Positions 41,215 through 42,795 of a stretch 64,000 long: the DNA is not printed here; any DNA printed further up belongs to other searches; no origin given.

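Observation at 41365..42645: DUF2235 (Tle1-type alpha/beta hydrolase) fused to a PilZ-like c-di-GMP-binding domain, with no T6SS nearby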

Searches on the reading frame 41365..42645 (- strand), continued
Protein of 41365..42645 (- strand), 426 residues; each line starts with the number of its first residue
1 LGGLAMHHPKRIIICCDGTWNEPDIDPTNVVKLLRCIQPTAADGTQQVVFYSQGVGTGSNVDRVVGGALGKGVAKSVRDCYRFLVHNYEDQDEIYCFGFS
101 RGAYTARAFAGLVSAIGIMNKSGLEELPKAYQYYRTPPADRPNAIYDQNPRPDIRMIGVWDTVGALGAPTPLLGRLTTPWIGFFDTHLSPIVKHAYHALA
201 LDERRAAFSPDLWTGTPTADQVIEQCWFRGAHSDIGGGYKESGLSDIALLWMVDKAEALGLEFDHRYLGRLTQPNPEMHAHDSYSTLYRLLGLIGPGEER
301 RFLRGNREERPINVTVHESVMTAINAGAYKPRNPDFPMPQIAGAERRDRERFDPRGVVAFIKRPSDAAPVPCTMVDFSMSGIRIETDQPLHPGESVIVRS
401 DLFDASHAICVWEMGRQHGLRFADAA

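Call 20: search_solved_structures(query=window:41365-42645:-, max_evalue=0.01, show_alignments=1)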
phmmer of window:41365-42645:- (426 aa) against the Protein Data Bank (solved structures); distinct sequences matched with E-value up to 0.01: 2.
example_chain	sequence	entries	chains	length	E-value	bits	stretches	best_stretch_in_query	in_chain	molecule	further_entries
6sjl_D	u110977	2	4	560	1.6e-05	27.3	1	96-243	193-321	Putative type VI secretion protein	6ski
9j3f_A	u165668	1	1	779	0.00022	23.6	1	154-242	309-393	Tle1 phospholipase domain-containing protein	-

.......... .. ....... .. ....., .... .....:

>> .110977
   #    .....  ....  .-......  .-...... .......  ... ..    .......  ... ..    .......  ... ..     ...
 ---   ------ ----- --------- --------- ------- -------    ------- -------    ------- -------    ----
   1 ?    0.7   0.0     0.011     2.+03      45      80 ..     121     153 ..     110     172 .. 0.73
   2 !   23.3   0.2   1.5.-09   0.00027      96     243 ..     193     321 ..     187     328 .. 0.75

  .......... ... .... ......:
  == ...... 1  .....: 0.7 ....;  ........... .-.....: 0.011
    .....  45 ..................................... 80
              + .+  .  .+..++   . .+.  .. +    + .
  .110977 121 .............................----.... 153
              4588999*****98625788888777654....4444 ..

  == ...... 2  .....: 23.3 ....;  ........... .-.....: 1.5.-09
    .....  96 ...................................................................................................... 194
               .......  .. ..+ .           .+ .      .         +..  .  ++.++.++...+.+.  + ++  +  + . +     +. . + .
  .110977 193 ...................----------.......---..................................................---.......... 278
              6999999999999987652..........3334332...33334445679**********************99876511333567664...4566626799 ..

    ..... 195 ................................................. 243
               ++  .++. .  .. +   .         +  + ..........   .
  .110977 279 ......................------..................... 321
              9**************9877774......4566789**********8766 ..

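Call 24: predict_structure(alignment_id=A1)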
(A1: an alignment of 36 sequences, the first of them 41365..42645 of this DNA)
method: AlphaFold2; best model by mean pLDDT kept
length: 426 residues; sequences in the alignment: 36
mean_pLDDT: 87.0   pTM: 0.75
mean pLDDT of the five models: 87.0, 85.8, 83.9, 83.5, 82.7
residues with pLDDT >= 90: 257; 70-90: 113; 50-70: 39; < 50: 17
segments of 3 or more residues with pLDDT < 50: 165-167, 339-348
pLDDT, mean of each block of 10 residues (from residue 1): 73 90 87 97 97 78 68 87 97 97 92 95 94 88 89 98 61 63 71 97 87 89 97 93 97 98 96 95 86 76 84 93 92 76 46 84 92 91 94 94 92 95 72
secondary structure, 60 per line:
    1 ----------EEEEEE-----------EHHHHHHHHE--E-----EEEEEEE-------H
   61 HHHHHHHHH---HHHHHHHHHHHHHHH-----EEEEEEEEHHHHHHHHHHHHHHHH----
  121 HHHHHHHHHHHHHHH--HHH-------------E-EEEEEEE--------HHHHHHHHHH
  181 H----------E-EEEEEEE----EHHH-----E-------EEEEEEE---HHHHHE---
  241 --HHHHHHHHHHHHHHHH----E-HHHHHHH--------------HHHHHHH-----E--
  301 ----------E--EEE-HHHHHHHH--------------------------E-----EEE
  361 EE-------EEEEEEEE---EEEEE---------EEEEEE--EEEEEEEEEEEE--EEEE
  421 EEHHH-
elements in order: E11-16 H29-36 E46-52 H60-69 H73-87 E93-100 H101-116 H121-135 E156-162 H171-181 E194-200 E222-228 H232-236 H243-258 H265-271 H286-292 E314-316 H318-325 E358-362 E370-377 E381-385 E395-400 E403-414 E417-422

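Call 26: find_encoding_contigs(protein=P0067, flank=7000, max_places=1)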
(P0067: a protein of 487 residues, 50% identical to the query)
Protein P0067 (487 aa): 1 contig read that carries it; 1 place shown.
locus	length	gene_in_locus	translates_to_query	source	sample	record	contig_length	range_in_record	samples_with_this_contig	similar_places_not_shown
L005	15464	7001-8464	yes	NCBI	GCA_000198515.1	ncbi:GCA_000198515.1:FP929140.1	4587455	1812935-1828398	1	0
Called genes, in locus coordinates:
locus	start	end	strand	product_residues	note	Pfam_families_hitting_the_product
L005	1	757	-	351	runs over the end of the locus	PF16881:LIAS_N (weak), PF04055:Radical_SAM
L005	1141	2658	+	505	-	PF00743:FMO-like, PF01266:DAO (faint), PF07992:Pyr_redox_2, PF13450:NAD_binding_8, PF13738:Pyr_redox_3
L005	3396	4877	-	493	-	PF03007:WS_DGAT_cat, PF06974:WS_DGAT_C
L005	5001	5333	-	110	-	PF00893:Multi_Drug_Res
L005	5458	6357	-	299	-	PF03253:UT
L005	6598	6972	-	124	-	PF02656:DUF202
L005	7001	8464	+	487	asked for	PF09994:T6SS_Tle1-like_cat, PF07238:PilZ (weak)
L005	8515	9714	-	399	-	PF02770:Acyl-CoA_dh_M, PF00441:Acyl-CoA_dh_1, PF08028:Acyl-CoA_dh_2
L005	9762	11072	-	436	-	PF02771:Acyl-CoA_dh_N, PF02770:Acyl-CoA_dh_M, PF00441:Acyl-CoA_dh_1, PF08028:Acyl-CoA_dh_2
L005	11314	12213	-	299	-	PF00892:EamA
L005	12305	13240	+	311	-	PF01545:Cation_efflux, PF16916:ZT_dimer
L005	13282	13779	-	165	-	PF00571:CBS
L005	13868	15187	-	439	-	PF01136:Peptidase_U32, PF16325:Peptidase_U32_C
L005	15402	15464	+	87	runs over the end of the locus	PF14357:DUF4404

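Call 27: find_encoding_contigs(protein=P0041, flank=7000, max_places=1)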
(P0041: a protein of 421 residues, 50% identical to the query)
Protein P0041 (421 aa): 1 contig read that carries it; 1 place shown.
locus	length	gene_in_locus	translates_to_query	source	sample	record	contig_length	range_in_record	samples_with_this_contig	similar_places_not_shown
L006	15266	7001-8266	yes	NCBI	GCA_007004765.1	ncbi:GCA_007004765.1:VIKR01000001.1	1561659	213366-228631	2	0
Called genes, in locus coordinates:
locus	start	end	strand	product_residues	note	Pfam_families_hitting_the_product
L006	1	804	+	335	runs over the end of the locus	PF00294:PfkB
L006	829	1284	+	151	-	PF00300:His_Phos_1 (weak)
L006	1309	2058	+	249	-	PF01553:Acyltransferase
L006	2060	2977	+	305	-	PF00891:Methyltransf_2 (weak), PF13489:Methyltransf_23 (weak), PF05175:MTS, PF13649:Methyltransf_25, PF13847:Methyltransf_31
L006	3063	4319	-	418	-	PF01757:Acyl_transf_3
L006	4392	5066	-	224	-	-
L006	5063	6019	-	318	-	PF00005:ABC_tran, PF13175:AAA_15 (faint), PF13304:AAA_21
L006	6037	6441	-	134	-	PF00392:GntR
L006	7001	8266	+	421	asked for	PF09994:T6SS_Tle1-like_cat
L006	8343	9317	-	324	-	PF00892:EamA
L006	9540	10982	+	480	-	PF00392:GntR, PF00155:Aminotran_1_2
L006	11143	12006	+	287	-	PF02517:Rce1-like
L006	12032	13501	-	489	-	PF00144:Beta-lactamase, PF07719:TPR_2 (faint)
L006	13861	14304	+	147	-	PF13248:Zn_ribbon_3 (weak)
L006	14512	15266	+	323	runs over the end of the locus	PF08240:ADH_N, PF00107:ADH_zinc_N, PF13602:ADH_zinc_N_2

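Call 28: find_encoding_contigs(protein=P0110, flank=7000, max_places=1)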
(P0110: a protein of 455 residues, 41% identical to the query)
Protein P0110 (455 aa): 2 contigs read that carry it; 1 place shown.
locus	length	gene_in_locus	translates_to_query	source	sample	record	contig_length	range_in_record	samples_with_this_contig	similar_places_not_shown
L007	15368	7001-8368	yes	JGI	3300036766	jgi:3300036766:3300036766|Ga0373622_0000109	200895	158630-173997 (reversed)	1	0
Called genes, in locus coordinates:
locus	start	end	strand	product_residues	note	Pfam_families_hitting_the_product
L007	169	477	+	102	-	PF01740:STAS, PF13466:STAS_2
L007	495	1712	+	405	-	PF00072:Response_reg, PF07228:SpoIIE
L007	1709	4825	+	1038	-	PF00672:HAMP, PF13185:GAF_2, PF00989:PAS, PF08448:PAS_4, PF13426:PAS_9, PF08447:PAS_3, PF13426:PAS_9, PF00989:PAS, +7 more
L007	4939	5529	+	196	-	PF16036:Chalcone_3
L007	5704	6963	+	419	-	PF02308:MgtC, PF13194:DUF4010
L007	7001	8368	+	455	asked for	PF09994:T6SS_Tle1-like_cat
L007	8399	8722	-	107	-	PF10052:DUF2288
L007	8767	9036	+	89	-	PF01541:GIY-YIG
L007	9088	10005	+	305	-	PF03547:Mem_trans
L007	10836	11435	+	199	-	PF14412:AHH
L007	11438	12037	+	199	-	-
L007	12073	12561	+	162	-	PF05638:T6SS_HCP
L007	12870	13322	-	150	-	-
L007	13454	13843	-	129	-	PF00072:Response_reg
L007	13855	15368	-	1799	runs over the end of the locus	PF13185:GAF_2, PF08447:PAS_3, PF00989:PAS, PF13426:PAS_9, PF00989:PAS, PF13426:PAS_9, PF13426:PAS_9, PF13426:PAS_9, +10 more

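Call 32: fold_search(model_id=the predicted structure, library=pdb)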
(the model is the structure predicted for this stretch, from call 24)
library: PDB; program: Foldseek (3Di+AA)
matches with E <= 10: 1117; with E <= 0.001: 13
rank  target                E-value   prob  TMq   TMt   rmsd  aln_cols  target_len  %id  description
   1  4o5p_A                1.1e-10  1.00  0.37  0.23  11.2       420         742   19  Crystal structure of an uncharacterized protein from Pseudomonas aeruginosa (released 2014-08-13)
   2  6sjl_E                5.1e-09  1.00  0.35  0.29   7.9       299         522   21  Structure of the Tle1 effector bound to the VgrG spike from the Type 6 secretion system (released 2020-04-29)
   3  9j3f                  1.5e-08  1.00  0.40  0.26   6.5       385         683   17  The structure of phospholipase TleB (released 2025-08-06)
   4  6ski_F                2.2e-08  1.00  0.36  0.30   7.8       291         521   22  The Tle hydrolase bound to the TTR domain of the VgrG spike of the Type 6 secretion system (released 2020-04-15)
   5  4m0m                  2.0e-07  1.00  0.34  0.21   7.3       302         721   13  The crystal structure of a functionally unknown protein lpg2422 from Legionella pneumophila subsp. pneumophila str. Phil (released 2013-08-21)
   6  6fvj_F                1.6e-04  1.00  0.30  0.55   7.2       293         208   11  TesA a major thioesterase from Mycobacterium tuberculosis (released 2018-10-24)
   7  6xyc                  2.1e-04  1.00  0.31  0.42   7.9       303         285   11  Truncated form of carbohydrate esterase from gut microbiota (released 2021-01-27)
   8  6tkx                  4.4e-04  1.00  0.30  0.41   7.7       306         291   11  Carbohydrate esterase from gut microbiota (released 2020-12-16)
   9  6fvj_C                4.6e-04  1.00  0.30  0.56   7.1       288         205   11  TesA a major thioesterase from Mycobacterium tuberculosis (released 2018-10-24)
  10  9b8v_E                4.9e-04  1.00  0.14  0.07   2.9        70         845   26  AlphaFold2 informed cryo-EM model of the E. coli cellulose synthase BcsAG3B6 complex (released 2025-02-19)
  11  6fvj_D                7.0e-04  1.00  0.29  0.51   7.8       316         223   11  TesA a major thioesterase from Mycobacterium tuberculosis (released 2018-10-24)
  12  8u0i                  8.9e-04  1.00  0.14  0.65   2.6        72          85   21  Crystal structure of PA0012 complexed with cyclic-di-GMP from Pseudomonas aeruginosa (released 2024-09-04)
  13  9fp0_A                8.9e-04  1.00  0.15  0.08   2.9        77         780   23  Cryo-EM structure of the 'crown'less Bcs macrocomplex for E. coli cellulose secretion in non-saturating c-di-GMP (loca (released 2024-10-16)
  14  6fvj_G                1.2e-03  1.00  0.30  0.55   6.4       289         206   11  TesA a major thioesterase from Mycobacterium tuberculosis (released 2018-10-24)
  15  6fvj_E                1.3e-03  1.00  0.30  0.54   7.1       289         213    9  TesA a major thioesterase from Mycobacterium tuberculosis (released 2018-10-24)
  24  1ywu_MODEL_1_A        2.3e-03  1.00  0.14  0.43   3.7        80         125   15  Solution NMR structure of Pseudomonas Aeruginosa protein PA4608. Northeast Structural Genomics target PaT7 (released 2005-03-29)
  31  4rt0_C                2.9e-03  1.00  0.15  0.53   3.4        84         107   17  Structure of the Alg44 PilZ domain from Pseudomonas aeruginosa PAO1 in complex with c-di-GMP (released 2015-04-08)
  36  5y6g                  4.4e-03  1.00  0.16  0.45   3.8       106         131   14  PilZ domain with c-di-GMP of YcgR from Escherichia coli (released 2018-07-18)
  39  4rt0_A                4.7e-03  1.00  0.14  0.46   4.7        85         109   16  Structure of the Alg44 PilZ domain from Pseudomonas aeruginosa PAO1 in complex with c-di-GMP (released 2015-04-08)
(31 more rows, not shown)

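Call 34: find_related_loci(query=A1, collection=genome_contigs, flank=6000)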
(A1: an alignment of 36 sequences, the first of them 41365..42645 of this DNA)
Query A1 (426 aa) in genome_contigs; peptide patterns used: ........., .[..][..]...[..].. (x = any residue, [..] = any of these).
599 stretches matched a pattern (row limit reached: there are more); 583 encode a relative of the query (tblastn E <= 1e-3); the best 80 are kept; 80 distinct loci.
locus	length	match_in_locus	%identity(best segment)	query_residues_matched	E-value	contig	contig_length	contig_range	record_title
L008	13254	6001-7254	58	5-423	3e-161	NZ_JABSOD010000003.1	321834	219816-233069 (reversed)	Rheinheimera lutimaris strain YQF-2 Scaffold3, whole genome shotgun sequence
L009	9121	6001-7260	56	4-424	1e-154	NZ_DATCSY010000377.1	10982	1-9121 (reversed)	MAG: Rheinheimera sp. isolate SMAG_U7317 k141_277173, whole genome shotgun sequence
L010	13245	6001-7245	52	10-423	9e-139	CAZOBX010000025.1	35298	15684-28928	MAG TPA_asm: uncultured Kangiella sp. isolate binchicken_co161_149 genome assembly, contig: NODE_61_length_35298_cov_6.3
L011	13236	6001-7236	49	10-423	9e-136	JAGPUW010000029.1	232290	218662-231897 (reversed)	MAG: Gammaproteobacteria bacterium isolate 640_Coassembly_bin.24 k141_175993, whole genome shotgun sequence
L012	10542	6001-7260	51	10-423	2e-135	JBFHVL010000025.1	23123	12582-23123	MAG: Kangiellaceae bacterium isolate Mix_sand09.2021.07.G.50 k141_440380_length_23123_cov_21.3815, whole genome shotgun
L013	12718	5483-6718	49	10-423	1e-134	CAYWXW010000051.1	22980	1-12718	MAG TPA_asm: uncultured Porticoccaceae bacterium isolate binchicken_co405_56 genome assembly, contig: NODE_3224_length_2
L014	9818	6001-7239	50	10-423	2e-131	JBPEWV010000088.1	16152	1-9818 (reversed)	MAG: Pleionea sp. isolate MAG07 MAG07_MAG07_88, whole genome shotgun sequence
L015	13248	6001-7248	48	10-423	1e-129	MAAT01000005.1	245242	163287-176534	Gammaproteobacteria bacterium 53_120_T64 BD02T64_scaffold_91, whole genome shotgun sequence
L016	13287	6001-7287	50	1-422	8e-128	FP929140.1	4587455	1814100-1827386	gamma proteobacterium HdN1 complete genome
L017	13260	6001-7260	50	10-422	3e-127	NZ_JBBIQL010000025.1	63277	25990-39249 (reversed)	MAG: Rheinheimera sp. isolate PBS170224_bin_325 NODE_252_length_63277_cov_10.433994, whole genome shotgun sequence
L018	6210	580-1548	47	10-333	2e-96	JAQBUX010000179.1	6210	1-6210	MAG: Chloroflexota bacterium isolate casp150-mb.164 NODE_30761_length_6210_cov_0.113893, whole genome shotgun sequence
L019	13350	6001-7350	39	10-423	4e-95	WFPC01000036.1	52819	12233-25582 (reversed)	MAG: Gammaproteobacteria bacterium isolate S012_40 k151_282828, whole genome shotgun sequence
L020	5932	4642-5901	40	10-393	7e-92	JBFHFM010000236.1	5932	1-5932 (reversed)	MAG: Trichloromonas sp. isolate Mix_sand07.2021.05.G.127 k141_2040792_length_5932_cov_41.5792, whole genome shotgun sequ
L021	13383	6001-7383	39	7-423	2e-90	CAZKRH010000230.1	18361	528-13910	MAG TPA_asm: uncultured Nitrospiraceae bacterium isolate binchicken_co244_8 genome assembly, contig: k141_3137229, whole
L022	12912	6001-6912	48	10-294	8e-90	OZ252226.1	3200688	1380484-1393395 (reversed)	MAG: Candidatus Foliamicus sp. isolate d29f3963-6957-41e9-9ff2-16a1be17ee2c genome assembly, chromosome: 1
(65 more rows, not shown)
